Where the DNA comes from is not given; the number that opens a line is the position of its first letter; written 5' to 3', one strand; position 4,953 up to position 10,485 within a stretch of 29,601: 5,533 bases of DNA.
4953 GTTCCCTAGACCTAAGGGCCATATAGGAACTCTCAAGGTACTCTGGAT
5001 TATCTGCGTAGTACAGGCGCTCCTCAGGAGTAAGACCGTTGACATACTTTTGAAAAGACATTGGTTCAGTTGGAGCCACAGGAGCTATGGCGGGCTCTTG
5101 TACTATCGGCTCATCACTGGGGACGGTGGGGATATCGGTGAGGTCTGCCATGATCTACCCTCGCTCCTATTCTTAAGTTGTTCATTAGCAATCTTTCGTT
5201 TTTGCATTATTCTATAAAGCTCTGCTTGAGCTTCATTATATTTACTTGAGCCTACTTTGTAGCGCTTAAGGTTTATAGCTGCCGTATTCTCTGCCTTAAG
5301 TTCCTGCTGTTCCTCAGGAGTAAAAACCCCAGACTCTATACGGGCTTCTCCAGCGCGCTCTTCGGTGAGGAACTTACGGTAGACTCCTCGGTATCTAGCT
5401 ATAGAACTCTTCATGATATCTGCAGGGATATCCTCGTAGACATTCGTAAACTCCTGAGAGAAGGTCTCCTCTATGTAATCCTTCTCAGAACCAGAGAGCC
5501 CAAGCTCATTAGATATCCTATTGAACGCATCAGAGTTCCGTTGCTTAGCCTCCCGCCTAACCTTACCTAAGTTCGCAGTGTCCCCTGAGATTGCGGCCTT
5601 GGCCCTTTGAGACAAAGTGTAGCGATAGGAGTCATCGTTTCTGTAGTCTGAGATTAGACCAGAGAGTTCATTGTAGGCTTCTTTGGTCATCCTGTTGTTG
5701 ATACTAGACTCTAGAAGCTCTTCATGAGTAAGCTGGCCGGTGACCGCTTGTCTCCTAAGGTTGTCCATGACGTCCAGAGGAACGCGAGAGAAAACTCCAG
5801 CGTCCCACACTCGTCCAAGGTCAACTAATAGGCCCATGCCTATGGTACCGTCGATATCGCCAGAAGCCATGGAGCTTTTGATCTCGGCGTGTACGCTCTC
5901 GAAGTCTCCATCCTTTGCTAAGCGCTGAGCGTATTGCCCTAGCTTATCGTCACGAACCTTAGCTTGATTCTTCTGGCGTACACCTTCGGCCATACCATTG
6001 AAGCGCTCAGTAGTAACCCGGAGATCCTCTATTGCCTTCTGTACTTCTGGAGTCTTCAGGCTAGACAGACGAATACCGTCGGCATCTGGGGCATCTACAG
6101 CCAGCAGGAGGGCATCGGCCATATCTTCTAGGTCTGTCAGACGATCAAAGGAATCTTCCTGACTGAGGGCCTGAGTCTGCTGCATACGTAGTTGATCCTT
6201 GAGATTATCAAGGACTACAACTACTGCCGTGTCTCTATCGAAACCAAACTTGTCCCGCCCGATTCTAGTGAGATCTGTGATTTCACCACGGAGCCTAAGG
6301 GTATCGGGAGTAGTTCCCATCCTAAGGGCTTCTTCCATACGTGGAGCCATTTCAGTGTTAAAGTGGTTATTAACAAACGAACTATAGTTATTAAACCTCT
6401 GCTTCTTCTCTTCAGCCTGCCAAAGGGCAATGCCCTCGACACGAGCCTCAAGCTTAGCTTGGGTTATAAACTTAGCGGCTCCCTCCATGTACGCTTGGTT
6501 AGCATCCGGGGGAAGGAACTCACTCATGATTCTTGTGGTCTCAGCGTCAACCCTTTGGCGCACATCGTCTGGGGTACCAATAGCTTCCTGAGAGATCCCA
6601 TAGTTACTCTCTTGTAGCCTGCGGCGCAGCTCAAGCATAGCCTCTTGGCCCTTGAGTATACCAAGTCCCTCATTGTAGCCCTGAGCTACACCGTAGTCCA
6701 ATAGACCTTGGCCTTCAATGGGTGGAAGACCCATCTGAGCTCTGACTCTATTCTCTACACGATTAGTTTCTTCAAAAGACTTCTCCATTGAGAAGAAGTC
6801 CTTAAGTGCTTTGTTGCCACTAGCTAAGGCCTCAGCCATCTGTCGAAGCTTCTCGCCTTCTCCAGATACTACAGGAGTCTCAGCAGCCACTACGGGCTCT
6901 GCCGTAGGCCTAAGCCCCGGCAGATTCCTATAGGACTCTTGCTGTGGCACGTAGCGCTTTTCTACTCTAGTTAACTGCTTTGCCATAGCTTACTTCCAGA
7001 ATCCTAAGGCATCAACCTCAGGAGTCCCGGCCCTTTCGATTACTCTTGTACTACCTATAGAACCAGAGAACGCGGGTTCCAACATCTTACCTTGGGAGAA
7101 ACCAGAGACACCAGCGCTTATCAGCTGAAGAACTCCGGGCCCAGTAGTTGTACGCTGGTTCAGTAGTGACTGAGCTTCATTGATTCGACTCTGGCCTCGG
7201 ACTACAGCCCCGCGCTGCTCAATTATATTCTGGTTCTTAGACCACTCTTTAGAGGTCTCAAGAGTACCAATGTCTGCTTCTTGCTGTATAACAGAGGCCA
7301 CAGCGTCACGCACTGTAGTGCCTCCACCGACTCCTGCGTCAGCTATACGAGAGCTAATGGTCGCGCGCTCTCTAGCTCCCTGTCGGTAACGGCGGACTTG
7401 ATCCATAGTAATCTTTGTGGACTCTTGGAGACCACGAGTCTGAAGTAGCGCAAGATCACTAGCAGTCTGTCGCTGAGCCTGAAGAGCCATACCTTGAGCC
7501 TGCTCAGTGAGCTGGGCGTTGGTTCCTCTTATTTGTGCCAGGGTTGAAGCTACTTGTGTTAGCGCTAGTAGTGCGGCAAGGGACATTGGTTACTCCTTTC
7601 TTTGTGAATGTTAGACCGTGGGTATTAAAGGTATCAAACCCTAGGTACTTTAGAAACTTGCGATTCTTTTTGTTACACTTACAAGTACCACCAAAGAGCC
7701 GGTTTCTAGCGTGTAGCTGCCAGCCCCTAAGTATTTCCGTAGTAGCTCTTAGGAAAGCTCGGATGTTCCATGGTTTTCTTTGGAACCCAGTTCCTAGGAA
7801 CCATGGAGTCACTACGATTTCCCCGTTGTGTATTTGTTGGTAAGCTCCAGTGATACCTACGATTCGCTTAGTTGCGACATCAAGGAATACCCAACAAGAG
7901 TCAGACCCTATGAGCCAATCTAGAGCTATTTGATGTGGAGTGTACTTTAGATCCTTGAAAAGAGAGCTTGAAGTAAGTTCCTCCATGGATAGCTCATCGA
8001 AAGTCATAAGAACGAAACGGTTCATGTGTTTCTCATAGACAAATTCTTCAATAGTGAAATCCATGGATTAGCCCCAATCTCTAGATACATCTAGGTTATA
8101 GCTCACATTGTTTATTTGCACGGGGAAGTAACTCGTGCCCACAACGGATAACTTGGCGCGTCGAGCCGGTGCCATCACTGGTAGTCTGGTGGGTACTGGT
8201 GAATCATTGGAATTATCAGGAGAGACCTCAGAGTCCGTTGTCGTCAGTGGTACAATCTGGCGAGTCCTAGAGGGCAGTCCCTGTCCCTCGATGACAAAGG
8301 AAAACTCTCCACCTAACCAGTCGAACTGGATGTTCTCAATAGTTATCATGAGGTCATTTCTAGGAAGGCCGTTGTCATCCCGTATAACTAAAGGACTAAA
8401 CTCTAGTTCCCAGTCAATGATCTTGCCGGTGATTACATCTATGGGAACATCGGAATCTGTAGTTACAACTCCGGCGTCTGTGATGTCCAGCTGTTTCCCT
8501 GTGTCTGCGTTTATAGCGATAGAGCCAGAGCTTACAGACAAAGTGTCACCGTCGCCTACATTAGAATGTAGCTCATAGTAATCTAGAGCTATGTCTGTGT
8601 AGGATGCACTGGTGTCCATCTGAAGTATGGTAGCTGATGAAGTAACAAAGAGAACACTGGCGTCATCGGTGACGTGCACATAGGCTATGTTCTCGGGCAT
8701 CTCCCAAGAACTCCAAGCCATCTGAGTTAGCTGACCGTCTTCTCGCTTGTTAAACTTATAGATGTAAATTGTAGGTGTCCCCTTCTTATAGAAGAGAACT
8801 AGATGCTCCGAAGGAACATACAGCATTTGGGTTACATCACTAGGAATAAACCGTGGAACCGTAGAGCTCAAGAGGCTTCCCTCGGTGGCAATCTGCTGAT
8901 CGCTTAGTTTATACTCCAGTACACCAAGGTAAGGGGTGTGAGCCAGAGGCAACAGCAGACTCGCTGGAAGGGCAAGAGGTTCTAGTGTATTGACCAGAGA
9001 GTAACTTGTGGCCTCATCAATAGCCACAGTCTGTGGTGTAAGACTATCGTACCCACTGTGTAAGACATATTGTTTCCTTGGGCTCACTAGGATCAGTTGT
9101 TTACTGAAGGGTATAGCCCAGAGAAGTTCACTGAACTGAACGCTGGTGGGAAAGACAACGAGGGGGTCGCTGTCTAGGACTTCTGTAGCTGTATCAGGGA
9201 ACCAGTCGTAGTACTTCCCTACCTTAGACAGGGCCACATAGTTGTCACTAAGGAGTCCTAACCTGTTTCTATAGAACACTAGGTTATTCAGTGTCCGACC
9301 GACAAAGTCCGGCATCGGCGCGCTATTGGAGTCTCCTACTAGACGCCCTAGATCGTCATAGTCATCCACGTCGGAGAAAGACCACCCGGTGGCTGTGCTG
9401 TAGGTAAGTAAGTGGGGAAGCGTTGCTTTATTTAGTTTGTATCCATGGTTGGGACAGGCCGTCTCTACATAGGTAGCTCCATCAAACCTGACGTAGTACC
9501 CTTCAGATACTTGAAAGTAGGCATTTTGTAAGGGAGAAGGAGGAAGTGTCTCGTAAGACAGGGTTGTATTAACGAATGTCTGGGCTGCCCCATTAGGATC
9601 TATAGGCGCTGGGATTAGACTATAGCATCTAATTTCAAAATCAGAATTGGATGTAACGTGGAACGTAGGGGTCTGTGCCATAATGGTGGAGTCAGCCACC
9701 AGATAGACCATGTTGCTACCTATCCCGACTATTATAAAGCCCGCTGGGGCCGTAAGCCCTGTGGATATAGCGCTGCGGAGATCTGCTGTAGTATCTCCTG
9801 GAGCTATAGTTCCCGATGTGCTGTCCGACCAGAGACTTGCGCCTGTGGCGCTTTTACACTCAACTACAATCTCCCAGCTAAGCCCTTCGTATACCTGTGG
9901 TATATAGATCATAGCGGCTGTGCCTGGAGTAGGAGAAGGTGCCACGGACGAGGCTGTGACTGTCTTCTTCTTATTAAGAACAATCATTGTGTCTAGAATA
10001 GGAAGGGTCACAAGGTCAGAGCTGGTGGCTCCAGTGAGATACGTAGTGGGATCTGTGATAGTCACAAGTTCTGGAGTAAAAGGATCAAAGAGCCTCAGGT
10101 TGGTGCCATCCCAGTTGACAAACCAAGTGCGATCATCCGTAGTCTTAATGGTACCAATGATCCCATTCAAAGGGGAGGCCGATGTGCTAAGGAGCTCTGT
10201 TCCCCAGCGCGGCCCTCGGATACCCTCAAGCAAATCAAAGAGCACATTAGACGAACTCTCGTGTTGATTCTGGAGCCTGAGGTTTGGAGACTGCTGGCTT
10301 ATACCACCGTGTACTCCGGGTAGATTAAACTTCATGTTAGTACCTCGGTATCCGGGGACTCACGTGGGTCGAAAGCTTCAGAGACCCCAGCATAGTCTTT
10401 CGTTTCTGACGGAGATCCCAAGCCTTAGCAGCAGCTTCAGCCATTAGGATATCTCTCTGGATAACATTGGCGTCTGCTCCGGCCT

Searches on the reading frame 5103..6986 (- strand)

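Call 68: search_protein_families(library=pfam, proteins=[window:5103-6986:-], max_evalue=0.01)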
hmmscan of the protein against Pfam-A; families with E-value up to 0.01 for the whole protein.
window:5103-6986:- (627 aa): 1 family
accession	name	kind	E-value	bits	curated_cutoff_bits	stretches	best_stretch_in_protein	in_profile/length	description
PF19252.4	HIND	-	0.00094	19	25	1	79-92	10-23/25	HIND motif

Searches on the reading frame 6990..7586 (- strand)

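Call 68: search_protein_families(library=pfam, proteins=[window:6990-7586:-], max_evalue=0.01)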
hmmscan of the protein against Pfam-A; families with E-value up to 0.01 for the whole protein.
window:6990-7586:- (198 aa): 1 family
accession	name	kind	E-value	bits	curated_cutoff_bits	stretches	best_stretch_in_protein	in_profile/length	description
PF24072.1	T7_gp14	-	1.3e-07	32.1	27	1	4-168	5-171/187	T7 virus internal virion protein gp14 family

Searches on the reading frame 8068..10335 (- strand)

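Call 68: search_protein_families(library=pfam, proteins=[window:8068-10335:-], max_evalue=0.01)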
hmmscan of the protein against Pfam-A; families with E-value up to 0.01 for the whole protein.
window:8068-10335:- (755 aa): 1 family
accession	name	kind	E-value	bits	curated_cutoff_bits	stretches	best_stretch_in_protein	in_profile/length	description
PF25675.1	Phage_nozzle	-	4.8e-88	296.7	27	1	6-591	9-594/794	Bacteriophage nozzle protein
